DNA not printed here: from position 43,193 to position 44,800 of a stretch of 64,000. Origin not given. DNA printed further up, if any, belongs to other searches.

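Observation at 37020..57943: A roughly 21 kb sigma-54-controlled CoA-dependent island resembling cai/fix and car reductive pathways but with anion permeases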

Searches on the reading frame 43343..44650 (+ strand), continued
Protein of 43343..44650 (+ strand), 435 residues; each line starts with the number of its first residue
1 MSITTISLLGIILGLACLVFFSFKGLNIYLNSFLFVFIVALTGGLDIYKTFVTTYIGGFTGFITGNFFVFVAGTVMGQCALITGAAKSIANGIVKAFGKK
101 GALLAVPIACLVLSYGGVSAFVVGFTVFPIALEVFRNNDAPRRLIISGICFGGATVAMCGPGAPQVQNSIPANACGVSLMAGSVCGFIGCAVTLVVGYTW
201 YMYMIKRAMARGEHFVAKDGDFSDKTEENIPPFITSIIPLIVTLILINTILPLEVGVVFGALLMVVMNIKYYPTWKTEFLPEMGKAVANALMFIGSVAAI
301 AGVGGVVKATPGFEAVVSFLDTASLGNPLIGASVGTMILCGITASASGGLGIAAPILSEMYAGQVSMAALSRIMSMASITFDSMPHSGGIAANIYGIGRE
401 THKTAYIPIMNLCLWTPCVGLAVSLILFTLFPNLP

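Call 81: find_related_loci(query=A2, collection=metagenome_contigs, flank=8000)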
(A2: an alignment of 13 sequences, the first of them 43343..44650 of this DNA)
Query A2 (435 aa) in metagenome_contigs; peptide patterns used: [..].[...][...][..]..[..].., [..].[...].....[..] (x = any residue, [..] = any of these).
366 stretches matched a pattern; 147 encode a relative of the query (tblastn E <= 1e-3); the best 80 are kept; 80 distinct loci.
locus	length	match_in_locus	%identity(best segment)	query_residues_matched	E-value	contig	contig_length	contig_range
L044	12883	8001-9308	44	4-435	1e-111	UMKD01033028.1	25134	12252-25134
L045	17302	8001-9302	45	6-435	4e-111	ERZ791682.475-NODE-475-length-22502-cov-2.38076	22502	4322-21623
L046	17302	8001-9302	45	6-435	4e-111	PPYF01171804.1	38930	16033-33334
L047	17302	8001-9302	44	6-435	9e-111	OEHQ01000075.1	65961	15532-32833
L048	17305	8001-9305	45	6-435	4e-109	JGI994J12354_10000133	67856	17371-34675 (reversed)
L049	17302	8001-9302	44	6-435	9e-109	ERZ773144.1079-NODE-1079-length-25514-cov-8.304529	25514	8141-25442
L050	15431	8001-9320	46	6-435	3e-106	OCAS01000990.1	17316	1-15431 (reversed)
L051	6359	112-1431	46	6-435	2e-106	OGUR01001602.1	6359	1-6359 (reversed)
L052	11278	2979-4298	46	6-435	3e-106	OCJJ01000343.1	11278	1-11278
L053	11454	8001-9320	46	6-435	3e-106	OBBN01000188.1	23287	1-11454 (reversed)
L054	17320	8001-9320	46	6-435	3e-106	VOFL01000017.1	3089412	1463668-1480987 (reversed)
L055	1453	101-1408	46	6-435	1e-113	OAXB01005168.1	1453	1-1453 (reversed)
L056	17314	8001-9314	42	2-435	2e-105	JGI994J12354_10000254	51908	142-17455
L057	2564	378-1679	42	6-435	1e-107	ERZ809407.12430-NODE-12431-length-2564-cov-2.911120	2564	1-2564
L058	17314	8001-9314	43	3-435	2e-103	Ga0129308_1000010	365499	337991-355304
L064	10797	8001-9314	42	3-435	4e-102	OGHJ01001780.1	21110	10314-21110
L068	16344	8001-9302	43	6-435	2e-100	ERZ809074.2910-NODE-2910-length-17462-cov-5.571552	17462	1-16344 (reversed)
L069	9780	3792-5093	43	6-435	2e-100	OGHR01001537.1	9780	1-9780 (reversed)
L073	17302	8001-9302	43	6-435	2e-100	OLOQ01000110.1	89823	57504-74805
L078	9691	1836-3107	42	16-435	2e-96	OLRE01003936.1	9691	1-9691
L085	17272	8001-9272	42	16-435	6e-96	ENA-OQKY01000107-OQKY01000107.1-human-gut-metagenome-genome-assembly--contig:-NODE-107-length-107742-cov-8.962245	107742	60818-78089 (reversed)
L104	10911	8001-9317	42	2-435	7e-93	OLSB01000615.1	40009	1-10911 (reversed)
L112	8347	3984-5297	39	3-435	5e-89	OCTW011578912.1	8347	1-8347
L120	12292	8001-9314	39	3-435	2e-86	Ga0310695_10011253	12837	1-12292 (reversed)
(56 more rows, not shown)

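Call 88: search_protein_families(library=pfam, alignment_id=A3, max_evalue=0.00001)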
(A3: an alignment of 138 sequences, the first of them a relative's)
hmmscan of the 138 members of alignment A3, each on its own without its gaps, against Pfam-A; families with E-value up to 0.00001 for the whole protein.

A. member 1, L102:5624-7057:+ (477 aa): 2 families
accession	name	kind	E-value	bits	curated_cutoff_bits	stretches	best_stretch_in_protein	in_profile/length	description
PF07005.16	SBD_N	-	1.7e-55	188.7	25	1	2-230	1-230/230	Sugar-binding N-terminal domain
PF17042.10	NBD_C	-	1.6e-24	87.7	28.3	1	281-454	1-166/168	Nucleotide-binding C-terminal domain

B. families by the number of members that match (of 138 scanned): 183 families (the first 25 are shown)
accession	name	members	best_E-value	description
PF05853.18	BKACE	3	1.2e-108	beta-keto acid cleavage enzyme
PF01554.23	MatE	3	2.5e-51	MatE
PF02661.23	Fic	3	9.2e-24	Fic/DOC family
PF00977.27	His_biosynth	2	1.1e-81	Histidine biosynthesis protein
PF02417.20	Chromate_transp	2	3e-52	Chromate transporter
PF02518.31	HATPase_c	2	1.1e-29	Histidine kinase-, DNA gyrase B-, and HSP90-like ATPase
PF00072.30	Response_reg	2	4.5e-29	Response regulator receiver domain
PF12833.13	HTH_18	2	1.4e-19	Helix-turn-helix domain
PF13407.12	Peripla_BP_4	2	2.1e-17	Periplasmic binding protein domain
PF13620.12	CarboxypepD_reg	2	1.3e-16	Carboxypeptidase regulatory-like domain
PF11551.14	Omp28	2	2e-16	Outer membrane protein Omp28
PF00004.35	AAA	2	5.4e-16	ATPase family associated with various cellular activities (AAA)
PF00165.29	HTH_AraC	2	6.6e-14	Bacterial regulatory helix-turn-helix proteins, AraC family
PF07728.20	AAA_5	2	1.2e-11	AAA domain (dynein-related subfamily)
PF13715.12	CarbopepD_reg_2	2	6.6e-11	CarboxypepD_reg-like domain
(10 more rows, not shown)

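Call 89: search_protein_families(library=pfam, proteins=[L078:7341-7910:+, L064:7022-7939:-, L068:14197-16257:+, L112:6830-8104:-, L104:4153-6633:+, L120:3356-4480:-, L058:14064-16034:+, L085:2382-4037:+, L073:3865-4872:+, L069:1410-2381:+], max_evalue=0.00001)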
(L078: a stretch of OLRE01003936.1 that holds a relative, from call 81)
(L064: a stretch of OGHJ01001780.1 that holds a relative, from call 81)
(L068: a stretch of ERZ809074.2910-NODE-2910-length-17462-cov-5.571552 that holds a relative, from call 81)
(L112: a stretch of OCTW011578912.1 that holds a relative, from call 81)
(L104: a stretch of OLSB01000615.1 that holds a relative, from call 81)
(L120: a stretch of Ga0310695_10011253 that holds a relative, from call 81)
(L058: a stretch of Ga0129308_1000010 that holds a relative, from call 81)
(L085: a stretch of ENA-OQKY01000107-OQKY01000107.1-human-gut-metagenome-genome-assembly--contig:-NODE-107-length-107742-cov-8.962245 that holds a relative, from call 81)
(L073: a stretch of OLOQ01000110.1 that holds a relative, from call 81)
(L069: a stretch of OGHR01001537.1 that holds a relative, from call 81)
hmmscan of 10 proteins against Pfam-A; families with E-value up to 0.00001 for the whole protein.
L078:7341-7910:+ (189 aa): 2 families
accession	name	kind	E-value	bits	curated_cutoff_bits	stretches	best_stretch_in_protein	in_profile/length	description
PF14278.11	TetR_C_8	-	6.8e-36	122.9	26.1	1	72-175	2-103/103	Transcriptional regulator C-terminal region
PF00440.29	TetR_N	-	2.3e-06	27.7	24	1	15-53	7-45/47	Bacterial regulatory proteins, tetR family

L064:7022-7939:- (305 aa): 0 families

L068:14197-16257:+ (686 aa): 1 family
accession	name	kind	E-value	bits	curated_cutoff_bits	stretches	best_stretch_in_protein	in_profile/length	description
PF06100.17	MCRA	-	3.9e-227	755.4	23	1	116-614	2-495/495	MCRA family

L112:6830-8104:- (424 aa): 0 families

L104:4153-6633:+ (826 aa): 0 families

L120:3356-4480:- (374 aa): 1 family
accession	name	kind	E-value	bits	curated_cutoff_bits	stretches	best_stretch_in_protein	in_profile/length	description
PF21845.1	DUF6904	-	7.4e-25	88.5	27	1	2-204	1-174/238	Domain of unknown function (DUF6904)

L058:14064-16034:+ (656 aa): 2 families
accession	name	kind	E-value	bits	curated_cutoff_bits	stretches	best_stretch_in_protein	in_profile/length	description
PF13189.12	Cytidylate_kin2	-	6.7e-43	147.3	28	1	469-636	1-175/176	Cytidylate kinase-like family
PF01554.23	MatE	-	2.1e-34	119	24.9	2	273-403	24-152/161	MatE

L085:2382-4037:+ (551 aa): 2 families
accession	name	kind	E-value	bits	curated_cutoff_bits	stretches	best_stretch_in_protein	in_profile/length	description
PF00916.26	Sulfate_transp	-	5e-80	269.5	23.2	1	20-384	1-379/380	Sulfate permease family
PF01740.26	STAS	-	1.3e-13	51.1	22.6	1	441-539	7-106/106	STAS domain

L073:3865-4872:+ (335 aa): 1 family
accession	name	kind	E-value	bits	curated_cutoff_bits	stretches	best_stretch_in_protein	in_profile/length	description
PF03590.20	AsnA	-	3.1e-105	351.4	27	1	20-245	1-227/228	Aspartate-ammonia ligase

L069:1410-2381:+ (323 aa): 0 families
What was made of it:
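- The recurrent unassigned neighbours are unrelated: TetR, MCRA, a sulfate permease (Sulfate_transp + STAS domains), AsnA (calls 88, 89).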
